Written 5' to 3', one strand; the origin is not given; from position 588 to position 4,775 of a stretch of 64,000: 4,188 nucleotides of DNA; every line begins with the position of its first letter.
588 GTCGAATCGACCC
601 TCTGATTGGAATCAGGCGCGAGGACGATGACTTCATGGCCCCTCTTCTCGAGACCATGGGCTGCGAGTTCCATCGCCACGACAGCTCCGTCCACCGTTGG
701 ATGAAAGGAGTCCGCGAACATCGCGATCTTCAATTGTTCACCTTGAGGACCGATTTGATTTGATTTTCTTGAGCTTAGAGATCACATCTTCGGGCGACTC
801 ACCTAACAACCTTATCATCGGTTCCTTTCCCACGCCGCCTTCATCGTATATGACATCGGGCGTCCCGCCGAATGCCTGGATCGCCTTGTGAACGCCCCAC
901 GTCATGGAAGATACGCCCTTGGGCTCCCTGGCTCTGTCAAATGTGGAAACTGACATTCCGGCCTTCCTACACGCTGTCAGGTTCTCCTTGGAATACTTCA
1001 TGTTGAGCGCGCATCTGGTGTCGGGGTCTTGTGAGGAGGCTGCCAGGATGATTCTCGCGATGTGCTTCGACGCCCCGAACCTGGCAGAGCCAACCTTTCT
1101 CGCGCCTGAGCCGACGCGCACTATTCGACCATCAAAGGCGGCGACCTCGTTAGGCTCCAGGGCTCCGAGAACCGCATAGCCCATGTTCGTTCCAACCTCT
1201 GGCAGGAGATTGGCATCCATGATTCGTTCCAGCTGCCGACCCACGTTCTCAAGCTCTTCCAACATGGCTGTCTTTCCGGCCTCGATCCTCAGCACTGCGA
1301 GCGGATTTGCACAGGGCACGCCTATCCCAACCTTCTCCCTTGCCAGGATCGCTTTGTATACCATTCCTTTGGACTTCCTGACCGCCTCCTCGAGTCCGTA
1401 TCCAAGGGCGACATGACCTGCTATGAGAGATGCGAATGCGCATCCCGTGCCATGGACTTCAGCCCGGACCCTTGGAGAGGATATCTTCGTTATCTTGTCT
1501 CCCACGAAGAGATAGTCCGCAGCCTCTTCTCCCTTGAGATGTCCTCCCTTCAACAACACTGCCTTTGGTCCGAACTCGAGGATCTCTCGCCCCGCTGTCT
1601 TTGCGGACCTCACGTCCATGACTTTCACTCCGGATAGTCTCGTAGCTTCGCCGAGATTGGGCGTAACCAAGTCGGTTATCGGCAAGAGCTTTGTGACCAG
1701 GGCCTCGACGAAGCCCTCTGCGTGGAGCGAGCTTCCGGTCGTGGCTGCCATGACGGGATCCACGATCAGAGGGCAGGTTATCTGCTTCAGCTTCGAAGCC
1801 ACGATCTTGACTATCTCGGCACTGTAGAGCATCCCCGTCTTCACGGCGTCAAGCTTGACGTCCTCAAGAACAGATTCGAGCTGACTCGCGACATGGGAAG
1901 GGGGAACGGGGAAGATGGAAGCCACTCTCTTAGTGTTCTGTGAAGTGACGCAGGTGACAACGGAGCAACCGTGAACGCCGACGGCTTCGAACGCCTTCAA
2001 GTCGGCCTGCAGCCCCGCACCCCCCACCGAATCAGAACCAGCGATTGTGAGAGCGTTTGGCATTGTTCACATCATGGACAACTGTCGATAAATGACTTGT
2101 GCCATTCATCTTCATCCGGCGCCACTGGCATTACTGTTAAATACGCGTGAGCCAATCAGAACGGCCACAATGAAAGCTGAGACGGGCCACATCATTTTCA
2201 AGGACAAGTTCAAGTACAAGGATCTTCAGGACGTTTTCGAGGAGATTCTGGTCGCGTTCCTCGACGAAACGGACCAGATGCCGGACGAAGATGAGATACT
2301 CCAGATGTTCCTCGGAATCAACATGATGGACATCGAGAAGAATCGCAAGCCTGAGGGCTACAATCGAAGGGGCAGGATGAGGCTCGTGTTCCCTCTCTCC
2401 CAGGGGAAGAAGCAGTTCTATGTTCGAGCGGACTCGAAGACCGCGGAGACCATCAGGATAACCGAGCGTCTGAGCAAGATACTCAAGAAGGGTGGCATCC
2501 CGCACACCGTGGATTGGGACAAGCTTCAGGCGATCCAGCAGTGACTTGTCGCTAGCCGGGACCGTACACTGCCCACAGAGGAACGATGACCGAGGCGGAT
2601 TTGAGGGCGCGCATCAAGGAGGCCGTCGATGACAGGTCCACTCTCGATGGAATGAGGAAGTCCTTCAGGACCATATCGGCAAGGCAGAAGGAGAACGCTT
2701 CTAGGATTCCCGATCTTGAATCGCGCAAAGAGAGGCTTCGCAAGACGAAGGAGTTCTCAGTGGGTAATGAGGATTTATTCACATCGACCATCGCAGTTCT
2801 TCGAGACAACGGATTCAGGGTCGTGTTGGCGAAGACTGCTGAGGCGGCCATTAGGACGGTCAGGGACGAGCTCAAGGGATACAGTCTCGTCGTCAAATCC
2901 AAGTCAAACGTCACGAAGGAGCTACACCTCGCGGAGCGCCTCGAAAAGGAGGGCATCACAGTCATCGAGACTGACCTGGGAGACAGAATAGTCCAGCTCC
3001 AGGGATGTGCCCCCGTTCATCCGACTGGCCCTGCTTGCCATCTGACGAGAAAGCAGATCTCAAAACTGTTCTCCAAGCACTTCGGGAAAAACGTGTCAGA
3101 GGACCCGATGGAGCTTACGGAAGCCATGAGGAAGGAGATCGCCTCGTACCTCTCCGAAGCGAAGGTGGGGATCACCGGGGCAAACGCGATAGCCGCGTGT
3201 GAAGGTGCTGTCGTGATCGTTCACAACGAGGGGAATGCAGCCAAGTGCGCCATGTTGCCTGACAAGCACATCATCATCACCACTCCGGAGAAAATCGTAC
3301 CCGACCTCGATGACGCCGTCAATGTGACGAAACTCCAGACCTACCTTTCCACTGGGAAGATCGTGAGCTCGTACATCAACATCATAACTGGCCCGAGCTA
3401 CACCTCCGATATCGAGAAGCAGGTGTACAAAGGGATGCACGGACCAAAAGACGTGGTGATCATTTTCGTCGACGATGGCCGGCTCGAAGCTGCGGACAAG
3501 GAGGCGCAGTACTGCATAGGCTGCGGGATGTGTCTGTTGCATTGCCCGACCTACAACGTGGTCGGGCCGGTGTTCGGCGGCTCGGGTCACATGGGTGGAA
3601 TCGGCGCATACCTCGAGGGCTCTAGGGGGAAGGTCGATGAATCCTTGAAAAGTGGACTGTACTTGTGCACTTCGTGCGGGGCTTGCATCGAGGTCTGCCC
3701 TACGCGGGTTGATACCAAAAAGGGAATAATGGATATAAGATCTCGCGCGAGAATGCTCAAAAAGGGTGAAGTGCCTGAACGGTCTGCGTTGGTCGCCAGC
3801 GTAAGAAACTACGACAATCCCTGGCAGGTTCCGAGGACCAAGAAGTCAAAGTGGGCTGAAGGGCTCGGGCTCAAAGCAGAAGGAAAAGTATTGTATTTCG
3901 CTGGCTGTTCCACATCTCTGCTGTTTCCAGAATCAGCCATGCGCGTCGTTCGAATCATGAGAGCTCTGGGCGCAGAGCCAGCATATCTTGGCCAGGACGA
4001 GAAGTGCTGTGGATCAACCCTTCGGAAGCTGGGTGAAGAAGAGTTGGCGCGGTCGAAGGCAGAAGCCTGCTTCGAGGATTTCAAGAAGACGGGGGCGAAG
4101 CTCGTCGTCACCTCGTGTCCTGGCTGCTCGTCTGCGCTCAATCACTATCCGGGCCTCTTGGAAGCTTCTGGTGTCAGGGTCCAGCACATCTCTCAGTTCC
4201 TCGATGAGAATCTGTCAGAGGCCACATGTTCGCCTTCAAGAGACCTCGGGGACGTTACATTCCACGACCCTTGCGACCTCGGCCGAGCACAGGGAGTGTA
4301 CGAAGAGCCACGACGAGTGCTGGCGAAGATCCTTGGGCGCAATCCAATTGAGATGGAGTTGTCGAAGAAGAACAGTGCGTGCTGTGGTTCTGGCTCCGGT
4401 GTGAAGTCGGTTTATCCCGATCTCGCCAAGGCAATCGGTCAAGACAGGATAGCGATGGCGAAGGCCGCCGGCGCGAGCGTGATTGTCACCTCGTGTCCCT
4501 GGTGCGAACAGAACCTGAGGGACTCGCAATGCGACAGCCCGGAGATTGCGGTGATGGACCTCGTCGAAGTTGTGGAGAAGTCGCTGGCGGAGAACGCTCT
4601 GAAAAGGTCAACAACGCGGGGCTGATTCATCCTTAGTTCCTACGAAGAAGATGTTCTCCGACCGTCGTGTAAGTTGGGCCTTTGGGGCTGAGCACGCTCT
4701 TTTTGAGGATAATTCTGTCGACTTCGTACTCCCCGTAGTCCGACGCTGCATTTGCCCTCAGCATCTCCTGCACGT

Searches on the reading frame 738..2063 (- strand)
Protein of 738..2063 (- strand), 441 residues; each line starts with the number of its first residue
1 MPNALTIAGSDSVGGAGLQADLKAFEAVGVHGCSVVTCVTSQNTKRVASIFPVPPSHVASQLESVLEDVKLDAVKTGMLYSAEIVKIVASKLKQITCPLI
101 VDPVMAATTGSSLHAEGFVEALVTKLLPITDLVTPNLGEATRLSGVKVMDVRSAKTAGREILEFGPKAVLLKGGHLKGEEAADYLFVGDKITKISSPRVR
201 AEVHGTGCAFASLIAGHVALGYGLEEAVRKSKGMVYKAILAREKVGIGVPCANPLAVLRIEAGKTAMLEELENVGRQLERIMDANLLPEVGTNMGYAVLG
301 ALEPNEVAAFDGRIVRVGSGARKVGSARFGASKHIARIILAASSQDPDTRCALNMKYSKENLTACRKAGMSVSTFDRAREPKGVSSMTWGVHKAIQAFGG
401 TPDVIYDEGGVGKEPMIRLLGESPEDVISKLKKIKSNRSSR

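Call 20: search_protein_families(library=pfam, proteins=[window:738-2063:-])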
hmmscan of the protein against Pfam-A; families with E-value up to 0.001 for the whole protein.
window:738-2063:- (441 aa): 4 families
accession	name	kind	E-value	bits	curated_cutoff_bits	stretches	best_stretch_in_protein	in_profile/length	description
PF08543.17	Phos_pyr_kin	-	3.6e-81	272.6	27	1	11-248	1-241/246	Phosphomethylpyrimidine kinase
PF10120.14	ThiN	-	6.2e-57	192.3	25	1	270-433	1-165/165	Thiamine-phosphate synthase ThiN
PF00294.29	PfkB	-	2.3e-05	24.3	25.8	1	93-230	156-281/302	pfkB family carbohydrate kinase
PF01256.23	Carb_kinase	-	0.00015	21.8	27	1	5-175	2-162/242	NAD(P)H-hydrate dehydratase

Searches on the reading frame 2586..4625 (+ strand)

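Call 20: search_protein_families(library=pfam, proteins=[window:2586-4625:+])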
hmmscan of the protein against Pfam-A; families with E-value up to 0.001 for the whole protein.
window:2586-4625:+ (679 aa): 15 families
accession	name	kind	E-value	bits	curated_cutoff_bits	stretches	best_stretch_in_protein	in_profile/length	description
PF02589.21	LUD_dom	-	1.9e-41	142.3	22.6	1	68-295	4-189/189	LUD domain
PF02754.22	CCG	-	1.3e-35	121.8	20.6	2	557-644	1-84/85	Cysteine-rich domain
PF13183.11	Fer4_8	-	3.7e-13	50.3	27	1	306-374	1-67/68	4Fe-4S dicluster domain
PF13237.11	Fer4_10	-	1.6e-09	38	25.5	1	306-372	5-53/53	4Fe-4S dicluster domain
PF12838.12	Fer4_7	-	3.8e-09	37.3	27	1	310-374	2-51/52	4Fe-4S dicluster domain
PF13484.11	Fer4_16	-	7.2e-08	33.5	30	0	361-385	2-27/66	4Fe-4S double cluster binding domain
PF00037.32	Fer4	-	9.1e-08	32.1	21.1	1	360-374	7-21/24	4Fe-4S binding domain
PF13746.11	Fer4_18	-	1.7e-06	28.6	27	1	351-381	51-81/114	4Fe-4S dicluster domain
PF13187.11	Fer4_9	-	3.6e-06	27.3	27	1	309-374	1-50/52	4Fe-4S dicluster domain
PF13534.11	Fer4_17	-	7.2e-06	26.9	22.2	1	310-376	2-61/61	4Fe-4S dicluster domain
PF12837.12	Fer4_6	-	0.00021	21.6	25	0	307-322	6-21/24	4Fe-4S binding domain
PF13459.11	Fer4_15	-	0.00025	22.1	22.4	0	360-399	7-47/66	4Fe-4S single cluster domain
PF14697.11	Fer4_21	-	0.0005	20.6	35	0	306-324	37-55/59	4Fe-4S dicluster domain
PF12797.12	Fer4_2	-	0.0006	20.1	24.5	0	307-322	7-22/22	4Fe-4S binding domain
PF12800.12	Fer4_4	-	0.00084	19.9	24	0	359-373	2-16/17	4Fe-4S binding domain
